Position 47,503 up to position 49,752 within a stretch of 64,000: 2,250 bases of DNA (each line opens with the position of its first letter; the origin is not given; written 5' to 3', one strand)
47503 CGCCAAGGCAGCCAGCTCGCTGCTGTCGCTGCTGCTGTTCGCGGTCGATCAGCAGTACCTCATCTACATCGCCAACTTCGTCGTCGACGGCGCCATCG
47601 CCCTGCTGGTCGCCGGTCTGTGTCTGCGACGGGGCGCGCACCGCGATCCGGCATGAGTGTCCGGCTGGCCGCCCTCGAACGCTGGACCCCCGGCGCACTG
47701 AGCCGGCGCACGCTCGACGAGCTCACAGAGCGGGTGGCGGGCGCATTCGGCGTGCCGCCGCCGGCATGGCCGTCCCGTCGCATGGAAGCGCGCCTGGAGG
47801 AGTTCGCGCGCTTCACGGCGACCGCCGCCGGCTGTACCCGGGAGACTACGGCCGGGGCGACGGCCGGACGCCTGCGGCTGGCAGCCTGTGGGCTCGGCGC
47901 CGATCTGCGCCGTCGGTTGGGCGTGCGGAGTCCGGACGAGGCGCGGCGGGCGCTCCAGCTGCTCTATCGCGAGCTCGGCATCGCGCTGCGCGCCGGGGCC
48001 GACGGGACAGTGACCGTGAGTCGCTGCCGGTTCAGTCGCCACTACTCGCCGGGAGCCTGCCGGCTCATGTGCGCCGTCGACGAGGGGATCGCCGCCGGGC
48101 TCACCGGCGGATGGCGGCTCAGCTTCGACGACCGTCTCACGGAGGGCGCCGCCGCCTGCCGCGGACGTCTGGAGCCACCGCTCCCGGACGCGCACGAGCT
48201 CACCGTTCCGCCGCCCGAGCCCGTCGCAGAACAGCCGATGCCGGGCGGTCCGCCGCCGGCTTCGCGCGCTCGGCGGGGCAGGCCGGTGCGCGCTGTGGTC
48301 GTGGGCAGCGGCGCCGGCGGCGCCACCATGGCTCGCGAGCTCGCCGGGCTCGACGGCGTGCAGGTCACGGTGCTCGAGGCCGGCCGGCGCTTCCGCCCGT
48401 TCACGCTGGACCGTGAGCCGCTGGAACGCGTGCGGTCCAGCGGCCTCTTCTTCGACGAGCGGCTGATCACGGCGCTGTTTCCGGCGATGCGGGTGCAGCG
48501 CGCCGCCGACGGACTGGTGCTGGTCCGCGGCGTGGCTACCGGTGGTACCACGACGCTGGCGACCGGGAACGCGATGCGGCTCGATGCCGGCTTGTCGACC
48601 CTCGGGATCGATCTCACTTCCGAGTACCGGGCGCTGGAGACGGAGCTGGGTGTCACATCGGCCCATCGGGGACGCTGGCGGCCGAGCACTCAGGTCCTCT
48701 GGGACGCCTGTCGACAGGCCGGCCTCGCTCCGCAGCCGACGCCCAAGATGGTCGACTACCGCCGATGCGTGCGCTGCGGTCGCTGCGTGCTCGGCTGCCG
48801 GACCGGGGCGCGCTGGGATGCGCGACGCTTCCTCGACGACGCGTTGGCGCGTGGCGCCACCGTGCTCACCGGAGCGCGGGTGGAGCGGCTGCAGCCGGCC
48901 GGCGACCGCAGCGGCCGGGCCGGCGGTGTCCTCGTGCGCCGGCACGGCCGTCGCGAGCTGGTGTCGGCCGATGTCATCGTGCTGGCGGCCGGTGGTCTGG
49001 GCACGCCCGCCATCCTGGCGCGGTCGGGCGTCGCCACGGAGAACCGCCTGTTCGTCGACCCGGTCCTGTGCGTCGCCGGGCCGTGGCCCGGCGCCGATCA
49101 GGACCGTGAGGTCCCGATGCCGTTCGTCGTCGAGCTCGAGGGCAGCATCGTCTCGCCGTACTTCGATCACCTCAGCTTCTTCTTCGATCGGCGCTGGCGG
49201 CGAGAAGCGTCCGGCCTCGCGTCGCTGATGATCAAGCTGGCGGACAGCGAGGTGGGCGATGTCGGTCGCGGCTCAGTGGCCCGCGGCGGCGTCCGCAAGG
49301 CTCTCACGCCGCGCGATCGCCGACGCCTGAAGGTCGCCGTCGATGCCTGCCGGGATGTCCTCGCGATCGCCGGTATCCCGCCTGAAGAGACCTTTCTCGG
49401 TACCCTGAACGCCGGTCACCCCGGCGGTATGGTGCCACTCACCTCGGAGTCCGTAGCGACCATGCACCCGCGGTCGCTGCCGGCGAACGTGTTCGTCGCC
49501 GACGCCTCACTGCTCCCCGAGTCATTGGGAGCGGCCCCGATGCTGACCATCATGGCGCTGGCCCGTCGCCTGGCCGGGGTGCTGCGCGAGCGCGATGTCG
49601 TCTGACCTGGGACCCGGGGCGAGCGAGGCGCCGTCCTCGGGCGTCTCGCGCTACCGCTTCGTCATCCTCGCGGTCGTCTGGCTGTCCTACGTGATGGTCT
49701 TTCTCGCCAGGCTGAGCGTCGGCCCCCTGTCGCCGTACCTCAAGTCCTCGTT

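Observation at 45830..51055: Compact operon: membrane-anchored radical-SAM/SPASM enzyme, Cys-domain + GMC-type flavoprotein, MFS transporter, bracketed by msrA and msrB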

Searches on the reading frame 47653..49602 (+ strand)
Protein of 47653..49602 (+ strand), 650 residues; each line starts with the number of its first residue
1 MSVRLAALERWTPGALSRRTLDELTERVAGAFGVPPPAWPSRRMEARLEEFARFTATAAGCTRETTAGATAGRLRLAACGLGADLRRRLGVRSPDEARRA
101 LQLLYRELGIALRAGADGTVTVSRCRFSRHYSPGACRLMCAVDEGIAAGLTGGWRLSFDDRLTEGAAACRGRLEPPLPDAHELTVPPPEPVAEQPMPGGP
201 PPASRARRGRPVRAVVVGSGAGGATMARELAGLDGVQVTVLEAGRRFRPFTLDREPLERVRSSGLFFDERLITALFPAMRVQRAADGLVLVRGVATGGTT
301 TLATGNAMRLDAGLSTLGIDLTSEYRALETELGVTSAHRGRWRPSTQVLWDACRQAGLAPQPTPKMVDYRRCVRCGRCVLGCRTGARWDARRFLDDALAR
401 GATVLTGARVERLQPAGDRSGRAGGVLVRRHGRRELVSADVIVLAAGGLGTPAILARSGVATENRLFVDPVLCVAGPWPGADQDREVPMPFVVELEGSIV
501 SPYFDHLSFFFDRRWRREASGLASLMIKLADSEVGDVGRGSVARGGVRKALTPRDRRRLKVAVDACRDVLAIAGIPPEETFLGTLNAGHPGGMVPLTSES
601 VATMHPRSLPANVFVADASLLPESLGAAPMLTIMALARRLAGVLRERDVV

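Call 4: search_protein_families(library=pfam, proteins=[window:47653-49602:+], max_evalue=0.01)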
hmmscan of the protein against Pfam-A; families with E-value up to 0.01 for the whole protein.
window:47653-49602:+ (650 aa): 7 families
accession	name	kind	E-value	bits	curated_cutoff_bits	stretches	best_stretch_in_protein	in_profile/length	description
PF00732.25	GMC_oxred_N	-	1.9e-23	83.9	23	1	322-464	64-207/218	GMC oxidoreductase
PF07992.20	Pyr_redox_2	-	6.7e-07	29.4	26.1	1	211-248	142-178/291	Pyridine nucleotide-disulphide oxidoreductase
PF05199.19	GMC_oxred_C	-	1.1e-05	26.4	24.6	1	611-637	113-139/139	GMC oxidoreductase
PF13450.12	NAD_binding_8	-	0.00016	22.3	21.9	1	216-246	1-30/68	NAD(P)-binding Rossmann-like domain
PF00037.32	Fer4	-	0.00021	21.4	21.1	1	367-386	3-22/24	4Fe-4S binding domain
PF00890.30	FAD_binding_2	-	0.0006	19.6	20.4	0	214-248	2-35/414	FAD binding domain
PF00070.33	Pyr_redox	-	0.002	19.1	22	0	213-254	1-40/82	Pyridine nucleotide-disulphide oxidoreductase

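Call 5: search_protein_families(library=ncbifam, proteins=[window:47653-49602:+], max_evalue=0.01)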
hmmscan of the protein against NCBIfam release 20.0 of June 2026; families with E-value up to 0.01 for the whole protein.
window:47653-49602:+ (650 aa): 5 families
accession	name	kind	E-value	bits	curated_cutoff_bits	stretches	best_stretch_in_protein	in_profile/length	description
TIGR04542.1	GMC_mycofac_2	equivalog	7.6e-13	48.3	400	1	214-642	2-423/425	mycofactocin system GMC family oxidoreductase MftG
NF058674.1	CholsOxChoxAB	equivalog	9.1e-13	47.5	850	1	370-456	189-283/535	cholesterol oxidase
TIGR03970.1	mycofact_MftG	equivalog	2.1e-09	36.9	387.45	1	215-468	4-273/487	mycofactocin dehydrogenase MftG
NF002550.0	PRK02106.1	subfamily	2.9e-09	36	605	1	324-466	140-278/563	choline dehydrogenase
TIGR01810.1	betA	equivalog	1.1e-05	24.4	732.1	1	325-466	135-271/532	choline dehydrogenase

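Call 15: search_solved_structures(query=window:47653-49602:+, max_evalue=0.01)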
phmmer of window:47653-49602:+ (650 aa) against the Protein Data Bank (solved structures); distinct sequences matched with E-value up to 0.01: 20.
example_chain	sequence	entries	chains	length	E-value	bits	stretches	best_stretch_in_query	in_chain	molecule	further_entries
6ze2_A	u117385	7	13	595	7.8e-06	27.9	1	341-486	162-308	FAD-dependent oxidoreductase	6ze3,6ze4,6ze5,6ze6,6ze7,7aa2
3ljp_A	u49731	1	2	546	1.1e-05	27.3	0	344-467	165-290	Choline oxidase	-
3t37_A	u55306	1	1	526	1.2e-05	27.3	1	399-474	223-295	Probable dehydrogenase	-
3nne_A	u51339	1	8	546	1.7e-05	26.8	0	344-467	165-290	Choline oxidase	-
2jbv_A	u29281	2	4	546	1.7e-05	26.8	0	344-467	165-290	CHOLINE OXIDASE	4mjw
4ha6_A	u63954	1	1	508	2.2e-05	26.4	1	399-474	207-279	Pyridoxine 4-oxidase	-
8hdd_A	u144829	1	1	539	0.00016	23.6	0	372-458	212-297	Glucose dehydrogenase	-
6a2u_B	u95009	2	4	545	0.00016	23.6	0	372-458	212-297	Glucose dehydrogenase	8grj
9ugm_A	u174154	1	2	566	0.00021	23.2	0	344-471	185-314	FAD containing choline oxidase mutant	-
1coy_A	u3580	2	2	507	0.002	19.9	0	611-641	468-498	CHOLESTEROL OXIDASE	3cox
8b7s_A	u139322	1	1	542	0.0026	19.5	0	410-484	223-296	Chloramphenicol-inactivating oxidoreductase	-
3b3r_A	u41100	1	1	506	0.0036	19.1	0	612-648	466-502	Cholesterol oxidase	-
1ijh_A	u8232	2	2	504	0.0042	18.9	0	611-648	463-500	CHOLESTEROL OXIDASE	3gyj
1b4v_A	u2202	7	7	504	0.0056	18.4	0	611-648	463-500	PROTEIN (CHOLESTEROL OXIDASE) | CHOLESTEROL OXIDASE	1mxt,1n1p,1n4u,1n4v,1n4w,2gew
1b8s_A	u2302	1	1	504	0.0056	18.4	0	611-648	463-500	PROTEIN (CHOLESTEROL OXIDASE)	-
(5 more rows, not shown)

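Call 21: find_homologous_proteins(query=window:47653-49602:+)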
Query window:47653-49602:+ (650 aa): 1715 proteins with E <= 0.001 among 8000 candidates; the best 120 are listed.
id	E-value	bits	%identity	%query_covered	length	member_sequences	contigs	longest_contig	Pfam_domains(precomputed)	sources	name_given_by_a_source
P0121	0.0e+0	1354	96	100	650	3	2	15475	PF07992.21,PF05199.20,PF00732.26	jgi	jgi:ferredoxin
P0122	0.0e+0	1217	84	100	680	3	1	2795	PF07992.21,PF05199.20,PF00732.26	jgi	-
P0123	1.5e-241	822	63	100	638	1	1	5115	PF00890.31,PF07992.21,PF00732.26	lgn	-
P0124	6.6e-181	621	53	97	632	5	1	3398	PF01266.31,PF00037.33,PF00732.26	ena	-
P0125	1.5e-180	620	53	97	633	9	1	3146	PF01266.31,PF07992.21,PF00037.33,PF00732.26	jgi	jgi:NADPH-dependent 2,4-dienoyl-CoA reductase/sulfur reductase-like enzyme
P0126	2.0e-179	616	51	97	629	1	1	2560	PF01266.31,PF07992.21,PF00732.26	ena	-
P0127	1.1e-176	607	51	97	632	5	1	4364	PF01266.31,PF12797.13,PF00037.33,PF00732.26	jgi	jgi:ferredoxin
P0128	7.4e-176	605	52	98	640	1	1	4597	PF01266.31,PF00732.26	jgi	jgi:ferredoxin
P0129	1.4e-175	604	51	97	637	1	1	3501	PF01266.31,PF00732.26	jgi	jgi:ferredoxin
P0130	6.5e-172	592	51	96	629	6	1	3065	PF01266.31,PF00037.33,PF00732.26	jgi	-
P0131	3.5e-170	586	51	98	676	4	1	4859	PF00732.26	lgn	-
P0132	1.3e-169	584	50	98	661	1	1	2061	PF01266.31,PF00890.31,PF13237.12,PF00732.26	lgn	-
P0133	1.5e-169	584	50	97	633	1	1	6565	PF01266.31,PF00732.26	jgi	jgi:ferredoxin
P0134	1.7e-169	584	50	100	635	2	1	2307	PF00732.26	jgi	jgi:ferredoxin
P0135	3.0e-169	583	49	98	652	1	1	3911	PF05199.20,PF00732.26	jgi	jgi:ferredoxin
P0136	8.4e-169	581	49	98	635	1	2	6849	PF01266.31,PF05199.20,PF00732.26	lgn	-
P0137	1.3e-166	574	50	98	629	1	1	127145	PF05199.20,PF00732.26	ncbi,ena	-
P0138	1.0e-165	571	50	98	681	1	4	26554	PF01266.31,PF05199.20,PF00732.26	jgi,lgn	-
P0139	1.2e-165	571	50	98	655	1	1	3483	PF01266.31,PF07992.21,PF00732.26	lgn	-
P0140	1.5e-165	571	55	83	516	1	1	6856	PF01266.31,PF00890.31,PF07992.21,PF00732.26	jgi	jgi:choline dehydrogenase-like flavoprotein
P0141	1.9e-165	570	48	98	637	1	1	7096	PF07992.21,PF00732.26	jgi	jgi:ferredoxin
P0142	2.7e-164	566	50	98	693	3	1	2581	PF00732.26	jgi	jgi:ferredoxin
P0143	1.2e-163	564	64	65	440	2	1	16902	PF01266.31,PF05199.20,PF00732.26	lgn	-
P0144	4.5e-163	562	48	98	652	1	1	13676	PF01266.31,PF00732.26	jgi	jgi:choline dehydrogenase-like flavoprotein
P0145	8.2e-162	558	48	99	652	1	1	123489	PF05199.20,PF00732.26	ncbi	-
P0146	3.0e-160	553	49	98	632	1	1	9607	PF01266.31,PF00890.31,PF00732.26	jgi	jgi:ferredoxin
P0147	7.4e-160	552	63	67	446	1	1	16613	PF00037.33,PF05199.20,PF00732.26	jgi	jgi:choline dehydrogenase-like flavoprotein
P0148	1.3e-158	548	59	65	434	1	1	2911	PF01266.31,PF12797.13,PF00890.31,PF12837.13,PF00037.33,PF05199.20,PF00732.26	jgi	jgi:choline dehydrogenase-like flavoprotein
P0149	4.4e-158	546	63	66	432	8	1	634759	PF01266.31,PF13450.13,PF00890.31,PF07992.21,PF05199.20,PF00732.26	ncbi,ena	-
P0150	1.8e-156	540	60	67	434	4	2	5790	PF01266.31,PF00037.33,PF00732.26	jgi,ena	-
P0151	2.1e-155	537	62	67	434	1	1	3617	PF01266.31,PF00890.31,PF00732.26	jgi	jgi:choline dehydrogenase-like flavoprotein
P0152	3.6e-155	536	60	63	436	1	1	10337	PF01266.31,PF00890.31,PF07992.21,PF00037.33,PF00732.26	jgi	jgi:choline dehydrogenase-like flavoprotein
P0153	4.9e-155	536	49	92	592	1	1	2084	PF01266.31,PF00037.33,PF00732.26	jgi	jgi:ferredoxin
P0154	5.8e-155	536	60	67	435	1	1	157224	PF01266.31,PF12797.13,PF00890.31,PF07992.21,PF12837.13,PF00037.33,PF05199.20,PF00732.26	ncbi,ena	-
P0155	1.1e-154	535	61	67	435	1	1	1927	PF01266.31,PF12797.13,PF00890.31,PF12837.13,PF00037.33,PF00732.26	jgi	jgi:choline dehydrogenase-like flavoprotein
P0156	5.3e-154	532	59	63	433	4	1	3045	PF01266.31,PF07992.21,PF05199.20,PF00732.26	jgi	jgi:choline dehydrogenase-like flavoprotein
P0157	5.5e-154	532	60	63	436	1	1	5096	PF01266.31,PF07992.21,PF00037.33,PF05199.20,PF00732.26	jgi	jgi:ferredoxin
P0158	1.2e-153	531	60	67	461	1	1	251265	PF01266.31,PF07992.21,PF05199.20,PF00732.26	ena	-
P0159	1.3e-153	531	60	67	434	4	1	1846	PF01266.31,PF00890.31,PF00732.26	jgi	jgi:choline dehydrogenase-like flavoprotein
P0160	3.2e-153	530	58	65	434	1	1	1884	PF01266.31,PF05199.20,PF00732.26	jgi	jgi:choline dehydrogenase-like flavoprotein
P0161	5.9e-153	529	59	64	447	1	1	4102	PF01266.31,PF00890.31,PF05199.20,PF00732.26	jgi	jgi:choline dehydrogenase-like flavoprotein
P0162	2.2e-152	527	60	67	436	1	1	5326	PF01266.31,PF12797.13,PF00890.31,PF12837.13,PF00037.33,PF00732.26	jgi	jgi:choline dehydrogenase-like flavoprotein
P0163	2.3e-152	527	61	67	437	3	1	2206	PF01266.31,PF05199.20,PF00732.26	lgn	-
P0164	2.3e-151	524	60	66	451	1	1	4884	PF01266.31,PF12797.13,PF00037.33,PF00732.26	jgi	jgi:choline dehydrogenase-like flavoprotein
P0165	5.0e-151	523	58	67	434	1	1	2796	PF01266.31,PF00732.26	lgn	-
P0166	6.5e-151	522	59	67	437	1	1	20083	PF01266.31,PF05199.20,PF00732.26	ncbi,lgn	-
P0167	8.6e-151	522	59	67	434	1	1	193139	PF01266.31,PF00037.33,PF00732.26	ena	-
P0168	1.0e-150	521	59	67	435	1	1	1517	PF01266.31,PF12797.13,PF00890.31,PF12837.13,PF00037.33,PF05199.20,PF00732.26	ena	-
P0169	1.1e-150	521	59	70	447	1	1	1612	PF01266.31,PF00890.31,PF07992.21,PF12837.13,PF00037.33,PF00732.26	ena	-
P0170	2.4e-150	520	60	66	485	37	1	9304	PF01266.31,PF00732.26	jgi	jgi:ferredoxin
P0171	2.9e-150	520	59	67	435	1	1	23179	PF01266.31,PF00890.31,PF07992.21,PF00037.33,PF00732.26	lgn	-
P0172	3.4e-150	520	59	67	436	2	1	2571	PF01266.31,PF00890.31,PF07992.21,PF00037.33,PF05199.20,PF00732.26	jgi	jgi:choline dehydrogenase-like flavoprotein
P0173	4.0e-150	520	58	65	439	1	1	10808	PF01266.31,PF12837.13,PF05199.20,PF00732.26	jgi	jgi:choline dehydrogenase-like flavoprotein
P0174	6.4e-150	519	59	63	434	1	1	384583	PF01266.31,PF12797.13,PF12837.13,PF00037.33,PF05199.20,PF00732.26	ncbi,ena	-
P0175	9.5e-150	518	59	67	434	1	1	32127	PF01266.31,PF00890.31,PF00037.33,PF05199.20,PF00732.26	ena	-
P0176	1.2e-149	518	60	66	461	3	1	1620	PF01266.31,PF00037.33,PF00732.26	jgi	jgi:choline dehydrogenase-like flavoprotein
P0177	1.2e-149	518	60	67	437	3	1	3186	PF01266.31,PF00890.31,PF00732.26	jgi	jgi:choline dehydrogenase-like flavoprotein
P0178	1.9e-149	517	59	65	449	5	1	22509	PF01266.31,PF00037.33,PF00732.26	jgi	jgi:choline dehydrogenase-like flavoprotein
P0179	1.9e-149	517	58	64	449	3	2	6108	PF01266.31,PF12797.13,PF07992.21,PF00037.33,PF00732.26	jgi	jgi:choline dehydrogenase-like flavoprotein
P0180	2.9e-149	517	60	65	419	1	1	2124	PF01266.31,PF05199.20,PF00732.26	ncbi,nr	ncbi:MAG TPA: GMC family oxidoreductase N-terminal domain-containing protein, partial [Thermoleophil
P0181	4.8e-149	516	55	66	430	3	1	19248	PF01266.31,PF00890.31,PF07992.21,PF00732.26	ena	-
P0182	5.9e-149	516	58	67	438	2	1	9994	PF01266.31,PF05199.20,PF00732.26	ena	-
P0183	7.6e-149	515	59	65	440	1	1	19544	PF01266.31,PF00732.26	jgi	jgi:choline dehydrogenase-like flavoprotein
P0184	9.1e-149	515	60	66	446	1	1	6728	PF01266.31,PF00890.31,PF07992.21,PF00070.34,PF00732.26,PF01494.26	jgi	jgi:choline dehydrogenase-like flavoprotein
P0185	9.6e-149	515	59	66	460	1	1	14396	PF01266.31,PF00732.26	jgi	jgi:choline dehydrogenase-like flavoprotein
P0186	1.1e-148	515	59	67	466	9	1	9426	PF01266.31,PF00732.26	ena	-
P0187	1.3e-148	515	58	67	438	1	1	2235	PF00890.31,PF12837.13,PF00037.33,PF00732.26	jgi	jgi:choline dehydrogenase-like flavoprotein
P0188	1.7e-148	514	56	65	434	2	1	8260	PF12837.13,PF00037.33,PF05199.20,PF00732.26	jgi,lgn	jgi:ferredoxin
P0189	1.7e-148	514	56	67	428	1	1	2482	PF01266.31,PF00890.31,PF05199.20,PF00732.26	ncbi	-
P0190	2.0e-148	514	56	66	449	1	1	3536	PF01266.31,PF12837.13,PF00732.26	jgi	jgi:choline dehydrogenase-like flavoprotein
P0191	2.0e-148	514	57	66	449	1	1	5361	PF01266.31,PF00732.26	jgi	jgi:choline dehydrogenase-like flavoprotein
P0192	2.2e-148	514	57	66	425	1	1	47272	PF01266.31,PF00890.31,PF07992.21,PF00732.26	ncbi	-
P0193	2.3e-148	514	57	65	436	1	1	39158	PF01266.31,PF07992.21,PF05199.20,PF00732.26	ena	-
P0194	2.8e-148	513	59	67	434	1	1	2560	PF01266.31,PF12797.13,PF00890.31,PF12837.13,PF00037.33,PF00732.26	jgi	jgi:choline dehydrogenase-like flavoprotein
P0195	7.9e-148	512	57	66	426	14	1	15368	PF01266.31,PF07992.21,PF00732.26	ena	-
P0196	8.5e-148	512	56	66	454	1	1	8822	PF01266.31,PF07992.21,PF00732.26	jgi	jgi:choline dehydrogenase-like flavoprotein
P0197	2.0e-147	511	42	99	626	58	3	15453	PF01266.31,PF00890.31,PF07992.21,PF00037.33,PF00732.26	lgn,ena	-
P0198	2.1e-147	511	58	66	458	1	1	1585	PF01266.31,PF12797.13,PF12837.13,PF00037.33,PF00732.26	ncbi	-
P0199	2.3e-147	510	58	63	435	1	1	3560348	PF00732.26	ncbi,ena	-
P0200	2.3e-147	510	56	66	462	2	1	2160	PF01266.31,PF00037.33,PF00732.26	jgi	jgi:choline dehydrogenase-like flavoprotein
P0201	2.4e-147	510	58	67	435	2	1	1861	PF01266.31,PF00037.33,PF05199.20,PF00732.26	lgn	-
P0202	2.7e-147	510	58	63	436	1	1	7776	PF01266.31,PF12837.13,PF00037.33,PF05199.20,PF00732.26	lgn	-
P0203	2.9e-147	510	57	65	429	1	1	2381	PF01266.31,PF00890.31,PF00732.26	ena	-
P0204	3.1e-147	510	54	67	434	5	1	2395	PF01266.31,PF00890.31,PF07992.21,PF00732.26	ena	-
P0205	3.2e-147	510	59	65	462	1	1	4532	PF01266.31,PF00890.31,PF07992.21,PF05199.20,PF00732.26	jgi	jgi:choline dehydrogenase-like flavoprotein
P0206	3.3e-147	510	57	67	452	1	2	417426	PF12797.13,PF00037.33,PF00732.26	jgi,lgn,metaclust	metaclust:\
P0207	6.1e-147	509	58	62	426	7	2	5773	PF01266.31,PF00890.31,PF07992.21,PF00732.26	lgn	-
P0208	6.8e-147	509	57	67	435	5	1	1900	PF01266.31,PF07992.21,PF00037.33,PF00732.26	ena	-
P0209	8.4e-147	509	57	66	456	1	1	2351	PF01266.31,PF00732.26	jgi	jgi:ferredoxin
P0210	9.6e-147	508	53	67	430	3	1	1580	PF01266.31,PF00890.31,PF00732.26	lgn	-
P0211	9.7e-147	508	57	65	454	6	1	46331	PF01266.31,PF00732.26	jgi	jgi:ferredoxin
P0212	1.0e-146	508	58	67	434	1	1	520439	PF00037.33,PF00732.26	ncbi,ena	-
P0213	1.2e-146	508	59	65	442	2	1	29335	PF01266.31,PF12837.13,PF00037.33,PF00732.26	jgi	jgi:choline dehydrogenase-like flavoprotein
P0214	1.6e-146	508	57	66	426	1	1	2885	PF01266.31,PF00890.31,PF00732.26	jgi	-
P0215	1.6e-146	508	59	65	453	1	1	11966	PF01266.31,PF00732.26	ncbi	-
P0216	1.6e-146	508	57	67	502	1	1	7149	PF01266.31,PF07992.21,PF12837.13,PF00037.33,PF00732.26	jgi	jgi:choline dehydrogenase-like flavoprotein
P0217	2.0e-146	507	59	65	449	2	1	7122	PF01266.31,PF00732.26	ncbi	-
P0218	2.6e-146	507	58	66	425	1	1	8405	PF01266.31,PF00890.31,PF07992.21,PF05199.20,PF00732.26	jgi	jgi:choline dehydrogenase-like flavoprotein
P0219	2.8e-146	507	58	65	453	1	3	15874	PF01266.31,PF00732.26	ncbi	-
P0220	3.1e-146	507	57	67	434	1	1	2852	PF01266.31,PF12797.13,PF07992.21,PF12837.13,PF00037.33,PF00732.26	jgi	jgi:choline dehydrogenase-like flavoprotein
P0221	3.3e-146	507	59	63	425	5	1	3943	PF12837.13,PF00037.33,PF05199.20,PF00732.26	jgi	jgi:ferredoxin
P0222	3.4e-146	507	54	66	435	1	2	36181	PF01266.31,PF00890.31,PF07992.21,PF12837.13,PF00037.33,PF00732.26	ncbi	-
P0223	3.8e-146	506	57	67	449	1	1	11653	PF01266.31,PF12837.13,PF00037.33,PF00732.26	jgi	jgi:choline dehydrogenase-like flavoprotein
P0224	5.4e-146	506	54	67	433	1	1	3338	PF01266.31,PF00890.31,PF05199.20,PF00732.26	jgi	jgi:choline dehydrogenase-like flavoprotein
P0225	6.6e-146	506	59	67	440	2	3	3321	PF01266.31,PF00890.31,PF00037.33,PF00732.26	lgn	-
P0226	6.9e-146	506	57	67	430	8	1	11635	PF01266.31,PF13450.13,PF00890.31,PF00732.26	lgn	-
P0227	8.3e-146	505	58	62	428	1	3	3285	PF01266.31,PF00890.31,PF00732.26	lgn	-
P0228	9.0e-146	505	53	67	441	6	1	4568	PF01266.31,PF07992.21,PF05199.20,PF00732.26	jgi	jgi:choline dehydrogenase-like flavoprotein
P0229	9.9e-146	505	57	67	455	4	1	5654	PF01266.31,PF07992.21,PF00037.33,PF00732.26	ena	-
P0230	1.1e-145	505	56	65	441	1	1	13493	PF01266.31,PF00732.26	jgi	jgi:choline dehydrogenase-like flavoprotein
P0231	1.3e-145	505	59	65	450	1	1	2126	PF01266.31,PF12797.13,PF00037.33,PF00732.26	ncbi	-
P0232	1.5e-145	504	60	65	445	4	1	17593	PF00890.31,PF00037.33,PF00732.26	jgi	jgi:choline dehydrogenase-like flavoprotein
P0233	1.5e-145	504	57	67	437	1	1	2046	PF01266.31,PF00890.31,PF07992.21,PF05199.20,PF00732.26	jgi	jgi:choline dehydrogenase-like flavoprotein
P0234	1.8e-145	504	55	67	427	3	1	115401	PF01266.31,PF00890.31,PF07992.21,PF00732.26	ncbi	-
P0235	1.8e-145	504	53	66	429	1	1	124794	PF01266.31,PF07992.21,PF05199.20,PF00732.26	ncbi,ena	-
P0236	1.9e-145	504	57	66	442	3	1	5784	PF01266.31,PF12837.13,PF00732.26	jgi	jgi:choline dehydrogenase-like flavoprotein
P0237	2.2e-145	504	57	65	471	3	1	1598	PF01266.31,PF00732.26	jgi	jgi:choline dehydrogenase-like flavoprotein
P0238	3.5e-145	503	57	66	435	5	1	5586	PF01266.31,PF00732.26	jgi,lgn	jgi:choline dehydrogenase-like flavoprotein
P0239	3.5e-145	503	56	67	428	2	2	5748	PF01266.31,PF00890.31,PF07992.21,PF00732.26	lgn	-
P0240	3.9e-145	503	57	65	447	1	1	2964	PF01266.31,PF00732.26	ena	-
